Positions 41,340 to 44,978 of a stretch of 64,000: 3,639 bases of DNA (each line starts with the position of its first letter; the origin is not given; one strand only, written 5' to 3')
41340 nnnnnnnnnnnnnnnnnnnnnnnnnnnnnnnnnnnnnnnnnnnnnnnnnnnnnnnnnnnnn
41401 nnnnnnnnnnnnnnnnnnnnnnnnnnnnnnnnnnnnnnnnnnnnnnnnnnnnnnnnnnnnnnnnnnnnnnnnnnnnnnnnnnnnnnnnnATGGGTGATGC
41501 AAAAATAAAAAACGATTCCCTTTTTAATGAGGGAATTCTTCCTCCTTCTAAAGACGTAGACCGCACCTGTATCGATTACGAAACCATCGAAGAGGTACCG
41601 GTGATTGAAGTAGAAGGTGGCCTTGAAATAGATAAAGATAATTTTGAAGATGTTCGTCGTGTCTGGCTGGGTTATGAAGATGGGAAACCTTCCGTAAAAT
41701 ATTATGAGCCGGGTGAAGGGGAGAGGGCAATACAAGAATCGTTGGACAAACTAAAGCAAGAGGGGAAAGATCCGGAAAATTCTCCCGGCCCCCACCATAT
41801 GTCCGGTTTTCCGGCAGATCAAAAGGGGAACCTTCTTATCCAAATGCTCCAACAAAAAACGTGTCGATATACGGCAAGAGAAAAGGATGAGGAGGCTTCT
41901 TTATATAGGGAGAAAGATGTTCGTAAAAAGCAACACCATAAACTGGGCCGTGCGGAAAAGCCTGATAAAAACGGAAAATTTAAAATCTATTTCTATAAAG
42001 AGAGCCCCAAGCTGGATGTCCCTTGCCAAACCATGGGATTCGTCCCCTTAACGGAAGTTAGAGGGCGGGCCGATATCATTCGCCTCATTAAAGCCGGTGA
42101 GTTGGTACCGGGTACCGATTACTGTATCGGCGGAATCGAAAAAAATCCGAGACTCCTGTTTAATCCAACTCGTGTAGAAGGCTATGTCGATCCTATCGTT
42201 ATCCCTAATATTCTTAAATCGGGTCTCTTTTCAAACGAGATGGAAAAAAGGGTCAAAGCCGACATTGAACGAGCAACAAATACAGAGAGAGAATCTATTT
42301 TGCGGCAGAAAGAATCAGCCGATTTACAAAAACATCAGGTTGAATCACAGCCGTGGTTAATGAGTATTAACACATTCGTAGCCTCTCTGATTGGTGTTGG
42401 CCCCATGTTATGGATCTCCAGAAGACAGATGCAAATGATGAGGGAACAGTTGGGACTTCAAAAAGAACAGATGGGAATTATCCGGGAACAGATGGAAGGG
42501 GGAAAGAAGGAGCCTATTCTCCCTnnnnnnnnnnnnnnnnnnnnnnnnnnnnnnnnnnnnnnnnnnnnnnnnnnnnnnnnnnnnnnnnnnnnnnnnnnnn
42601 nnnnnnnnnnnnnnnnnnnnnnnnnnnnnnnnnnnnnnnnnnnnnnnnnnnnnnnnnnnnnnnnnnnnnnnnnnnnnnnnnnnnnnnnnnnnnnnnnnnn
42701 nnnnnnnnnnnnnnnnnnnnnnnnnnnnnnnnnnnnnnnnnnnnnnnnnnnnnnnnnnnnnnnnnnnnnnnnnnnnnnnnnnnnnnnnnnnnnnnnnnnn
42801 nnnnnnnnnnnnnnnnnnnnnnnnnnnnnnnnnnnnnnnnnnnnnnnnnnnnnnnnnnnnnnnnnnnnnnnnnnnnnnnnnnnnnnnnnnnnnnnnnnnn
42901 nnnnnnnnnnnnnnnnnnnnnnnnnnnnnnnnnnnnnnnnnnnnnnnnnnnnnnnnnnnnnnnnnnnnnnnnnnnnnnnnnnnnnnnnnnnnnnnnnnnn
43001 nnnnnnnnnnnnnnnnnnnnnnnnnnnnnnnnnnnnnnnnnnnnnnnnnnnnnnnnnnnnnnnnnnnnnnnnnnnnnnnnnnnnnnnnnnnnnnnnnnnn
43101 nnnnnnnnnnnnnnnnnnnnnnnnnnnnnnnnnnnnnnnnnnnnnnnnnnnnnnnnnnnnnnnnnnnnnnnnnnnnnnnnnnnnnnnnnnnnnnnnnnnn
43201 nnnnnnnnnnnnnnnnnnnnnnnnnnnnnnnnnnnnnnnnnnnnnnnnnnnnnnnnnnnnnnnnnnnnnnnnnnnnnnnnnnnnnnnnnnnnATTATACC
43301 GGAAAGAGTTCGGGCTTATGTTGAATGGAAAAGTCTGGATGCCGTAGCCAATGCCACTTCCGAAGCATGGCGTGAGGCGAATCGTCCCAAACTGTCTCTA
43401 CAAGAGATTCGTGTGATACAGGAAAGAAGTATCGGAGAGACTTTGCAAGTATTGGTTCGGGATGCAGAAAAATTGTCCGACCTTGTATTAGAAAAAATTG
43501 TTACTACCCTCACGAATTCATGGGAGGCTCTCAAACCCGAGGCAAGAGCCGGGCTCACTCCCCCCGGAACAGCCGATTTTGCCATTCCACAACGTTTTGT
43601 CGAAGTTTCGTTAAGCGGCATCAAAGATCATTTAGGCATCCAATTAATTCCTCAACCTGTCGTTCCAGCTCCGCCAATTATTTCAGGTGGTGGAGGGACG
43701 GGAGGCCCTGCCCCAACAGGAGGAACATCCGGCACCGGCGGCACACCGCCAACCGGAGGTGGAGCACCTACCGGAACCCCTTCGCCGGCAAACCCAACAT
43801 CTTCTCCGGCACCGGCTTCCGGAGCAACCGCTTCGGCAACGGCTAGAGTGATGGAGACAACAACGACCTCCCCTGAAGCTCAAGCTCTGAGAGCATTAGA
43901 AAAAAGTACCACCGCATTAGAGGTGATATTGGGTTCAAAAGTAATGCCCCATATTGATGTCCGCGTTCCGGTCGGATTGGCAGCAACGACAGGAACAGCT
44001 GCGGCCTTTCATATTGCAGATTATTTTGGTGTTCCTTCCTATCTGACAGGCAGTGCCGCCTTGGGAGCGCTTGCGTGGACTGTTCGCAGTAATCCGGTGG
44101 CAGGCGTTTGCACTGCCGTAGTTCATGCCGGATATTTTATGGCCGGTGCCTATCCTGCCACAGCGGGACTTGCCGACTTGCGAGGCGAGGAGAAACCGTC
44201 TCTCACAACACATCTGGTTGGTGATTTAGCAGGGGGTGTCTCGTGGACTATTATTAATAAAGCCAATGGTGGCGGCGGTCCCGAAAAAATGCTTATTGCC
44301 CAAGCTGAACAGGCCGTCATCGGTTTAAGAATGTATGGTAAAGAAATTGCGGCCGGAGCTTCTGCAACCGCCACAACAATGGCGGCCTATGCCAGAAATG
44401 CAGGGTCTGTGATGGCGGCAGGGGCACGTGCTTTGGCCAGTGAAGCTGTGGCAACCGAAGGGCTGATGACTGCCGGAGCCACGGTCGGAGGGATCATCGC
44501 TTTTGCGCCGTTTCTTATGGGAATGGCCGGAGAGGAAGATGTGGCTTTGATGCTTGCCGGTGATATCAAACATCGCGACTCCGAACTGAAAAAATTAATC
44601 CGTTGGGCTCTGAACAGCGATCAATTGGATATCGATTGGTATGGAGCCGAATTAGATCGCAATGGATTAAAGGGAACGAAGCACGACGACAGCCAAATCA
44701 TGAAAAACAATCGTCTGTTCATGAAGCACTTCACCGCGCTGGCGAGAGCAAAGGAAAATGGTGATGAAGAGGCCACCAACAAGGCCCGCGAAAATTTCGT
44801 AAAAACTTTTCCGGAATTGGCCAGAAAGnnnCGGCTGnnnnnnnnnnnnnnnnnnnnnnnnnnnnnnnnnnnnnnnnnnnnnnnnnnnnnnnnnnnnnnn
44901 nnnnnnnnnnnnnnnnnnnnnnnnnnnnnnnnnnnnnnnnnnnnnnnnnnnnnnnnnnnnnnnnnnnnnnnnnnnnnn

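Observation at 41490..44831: Orphan single-module ClpB-D1-type AAA+ ATPase fused to two uncharacterised domains, sitting inside a toxin–antitoxin island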

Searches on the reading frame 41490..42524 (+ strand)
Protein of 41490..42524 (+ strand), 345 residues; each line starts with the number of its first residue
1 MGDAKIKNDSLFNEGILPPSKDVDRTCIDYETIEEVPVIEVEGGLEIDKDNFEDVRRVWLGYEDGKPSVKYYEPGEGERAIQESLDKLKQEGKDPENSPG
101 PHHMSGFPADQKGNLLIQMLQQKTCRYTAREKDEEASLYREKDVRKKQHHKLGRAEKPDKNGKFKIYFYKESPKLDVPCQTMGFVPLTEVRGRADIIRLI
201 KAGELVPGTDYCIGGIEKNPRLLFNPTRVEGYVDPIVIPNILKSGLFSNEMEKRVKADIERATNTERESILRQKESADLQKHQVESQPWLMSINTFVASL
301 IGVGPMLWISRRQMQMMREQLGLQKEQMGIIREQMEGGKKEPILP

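Call 32: search_protein_families(library=pfam, proteins=[window:41490-42350:+], max_evalue=10)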
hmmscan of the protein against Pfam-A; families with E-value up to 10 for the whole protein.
window:41490-42350:+ (287 aa): 0 families

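Call 34: find_homologous_proteins(query=window:41490-42524:+, max_evalue=0.01)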
Query window:41490-42524:+: 1188 candidates shared short words with the query, none scored E <= 0.01.

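Call 50: predict_structure(alignment_id=A2)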
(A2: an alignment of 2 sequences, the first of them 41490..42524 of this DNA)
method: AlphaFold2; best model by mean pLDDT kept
length: 345 residues; sequences in the alignment: 2
mean_pLDDT: 40.9   pTM: 0.26
mean pLDDT of the five models: 40.9, 39.0, 36.4, 34.8, 34.6
residues with pLDDT >= 90: 0; 70-90: 5; 50-70: 83; < 50: 257
segments of 3 or more residues with pLDDT < 50: 1-78, 80-82, 92-148, 161-163, 169-176, 215-274, 276-310, 337-345
pLDDT, mean of each block of 10 residues (from residue 1): 25 28 26 27 31 33 36 45 51 42 27 28 24 29 39 56 50 48 56 55 57 48 36 31 34 43 42 47 41 35 39 63 67 51 38
secondary structure, 60 per line:
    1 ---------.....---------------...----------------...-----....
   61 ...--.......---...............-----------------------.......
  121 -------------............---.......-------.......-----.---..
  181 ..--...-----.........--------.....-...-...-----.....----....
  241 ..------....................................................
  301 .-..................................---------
elements in order: H10-14 E57-63 E66-72 H76-90 H114-120 H134-145 E149-155 E163-169 H179-182 E185-187 H193-201 E210-214 E228-232 H237-242 H249-301 H303-336

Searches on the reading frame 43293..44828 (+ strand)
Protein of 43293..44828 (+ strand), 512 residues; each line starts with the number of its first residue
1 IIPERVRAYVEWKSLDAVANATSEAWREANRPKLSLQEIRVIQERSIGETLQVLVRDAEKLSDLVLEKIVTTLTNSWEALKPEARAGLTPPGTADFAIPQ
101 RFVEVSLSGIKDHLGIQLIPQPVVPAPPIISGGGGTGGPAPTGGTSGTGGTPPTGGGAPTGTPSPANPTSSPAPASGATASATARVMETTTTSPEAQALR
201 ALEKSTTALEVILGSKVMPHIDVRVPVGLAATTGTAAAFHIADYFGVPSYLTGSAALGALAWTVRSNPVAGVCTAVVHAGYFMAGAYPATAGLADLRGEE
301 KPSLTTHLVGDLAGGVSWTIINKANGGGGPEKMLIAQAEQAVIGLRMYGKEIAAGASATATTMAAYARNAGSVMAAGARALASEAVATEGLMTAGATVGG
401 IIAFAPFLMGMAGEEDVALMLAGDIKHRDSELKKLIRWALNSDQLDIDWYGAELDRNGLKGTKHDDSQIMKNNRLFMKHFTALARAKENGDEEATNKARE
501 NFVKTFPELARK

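Call 80: predict_structure(alignment_id=A7)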
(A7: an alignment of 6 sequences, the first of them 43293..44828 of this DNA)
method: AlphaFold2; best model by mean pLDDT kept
length: 512 residues; sequences in the alignment: 6
mean_pLDDT: 46.8   pTM: 0.26
mean pLDDT of the five models: 46.8, 43.4, 43.0, 42.6, 40.4
residues with pLDDT >= 90: 1; 70-90: 106; 50-70: 43; < 50: 362
segments of 3 or more residues with pLDDT < 50: 1-32, 123-290, 315-464
pLDDT, mean of each block of 10 residues (from residue 1): 41 43 40 65 87 85 85 82 67 78 83 80 42 31 32 35 34 32 29 40 38 29 29 43 43 40 36 39 45 50 50 47 35 36 33 33 31 28 25 24 24 24 27 32 33 41 54 75 71 87 73 48
secondary structure, 60 per line:
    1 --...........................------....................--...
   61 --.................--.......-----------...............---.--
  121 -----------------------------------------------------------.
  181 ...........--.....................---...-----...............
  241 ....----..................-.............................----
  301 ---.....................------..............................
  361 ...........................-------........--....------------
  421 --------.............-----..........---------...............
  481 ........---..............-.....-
elements in order: H3-29 H36-54 H63-79 H82-88 H100-114 H180-191 H194-214 H226-244 H249-266 H268-296 H304-324 H331-387 H395-402 H405-408 H429-441 H447-456 H466-488 H492-505 H507-511

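Call 82: fold_search(model_id=the predicted structure, library=pdb)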
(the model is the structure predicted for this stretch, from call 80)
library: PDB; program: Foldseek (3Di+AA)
matches with E <= 10: 48; with E <= 0.001: 0
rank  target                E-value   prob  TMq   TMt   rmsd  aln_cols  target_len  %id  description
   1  5i6j                  1.5e+00  0.03  0.08  0.09  46.3       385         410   11  Crystal Structure of SRGAP2 F-BARx (released 2017-03-08)
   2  2ch7_B                1.7e+00  0.04  0.08  0.12  57.1       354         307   14  Crystal structure of the cytoplasmic domain of a bacterial chemoreceptor from Thermotoga maritima (released 2006-04-18)
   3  2kbb_MODEL_1_A        1.8e+00  0.08  0.08  0.17  18.5       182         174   12  Solution Structure of the R9 Domain of Talin (released 2009-03-17)
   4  2gfp_A                2.7e+00  0.03  0.08  0.10  15.9       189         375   15  Structure of the Multidrug Transporter EmrD from Escherichia coli (released 2006-05-16)
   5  5i6r                  3.4e+00  0.02  0.07  0.08  46.2       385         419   13  Crystal Structure of srGAP2 F-BARx WT Form-1 (released 2017-08-30)
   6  7udn_A                4.7e+00  0.03  0.09  0.13  23.2       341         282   11  Crystal structure of designed helical repeat protein RPB_PLP1_R6 in alternative conformation 2 (released 2023-03-22)
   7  5i7d_A                4.7e+00  0.01  0.07  0.08  46.0       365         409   12  Crystal Structure of srGAP2 F-BARx WT Form-2 (released 2017-08-30)
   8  4cru_A                4.9e+00  0.03  0.06  0.12  24.0       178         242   12  Complex of human CNOT9 and CNOT1 including one tryptophan (released 2014-05-07)
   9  4q7c_A                5.1e+00  0.06  0.13  0.16  10.4       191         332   12  Structure of AF2299, a CDP-alcohol phosphotransferase (released 2014-05-28)
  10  5tsb                  5.1e+00  0.05  0.10  0.17  16.1       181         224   14  Crystal structure of the Zrt-/Irt-like protein from Bordetella bronchiseptica with bound Cd2+ (released 2017-09-20)
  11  6pgi                  5.3e+00  0.04  0.10  0.18  18.2       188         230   14  Asymmetric functions of a binuclear metal cluster within the transport pathway of the ZIP transition metal transporters (released 2019-12-11)
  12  6whc_R                5.3e+00  0.03  0.10  0.12  22.8       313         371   14  CryoEM Structure of the glucagon receptor with a dual-agonist peptide (released 2020-05-27)
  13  7vg4_F                5.5e+00  0.05  0.11  0.20  13.7       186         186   14  10,5-methenyltetrahydrofolate cyclohydrolase from Methylobacterium extorquens AM1 strain (released 2022-07-06)
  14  6cnn_A                5.5e+00  0.03  0.09  0.12  27.3       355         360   11  Cryo-EM structure of the human SK4/calmodulin channel complex in the Ca2+ bound state I (released 2018-05-02)
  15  7udm_B                5.8e+00  0.03  0.09  0.13  23.2       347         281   12  Crystal structure of designed helical repeat protein RPB_PLP1_R6 in alternative conformation 1 (with peptide) (released 2023-03-22)
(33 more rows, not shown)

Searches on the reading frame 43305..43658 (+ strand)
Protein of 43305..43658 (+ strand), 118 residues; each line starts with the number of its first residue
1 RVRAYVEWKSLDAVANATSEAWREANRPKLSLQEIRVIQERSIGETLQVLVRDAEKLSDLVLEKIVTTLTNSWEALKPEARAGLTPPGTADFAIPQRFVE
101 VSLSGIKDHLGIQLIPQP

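Call 32: search_protein_families(library=pfam, proteins=[window:43305-43658:+], max_evalue=10)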
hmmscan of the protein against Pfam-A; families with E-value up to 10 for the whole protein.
window:43305-43658:+ (118 aa): 1 family
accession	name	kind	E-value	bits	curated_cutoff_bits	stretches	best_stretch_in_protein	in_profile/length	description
PF00664.28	ABC_membrane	-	0.041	14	28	1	32-71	86-125/274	ABC transporter transmembrane region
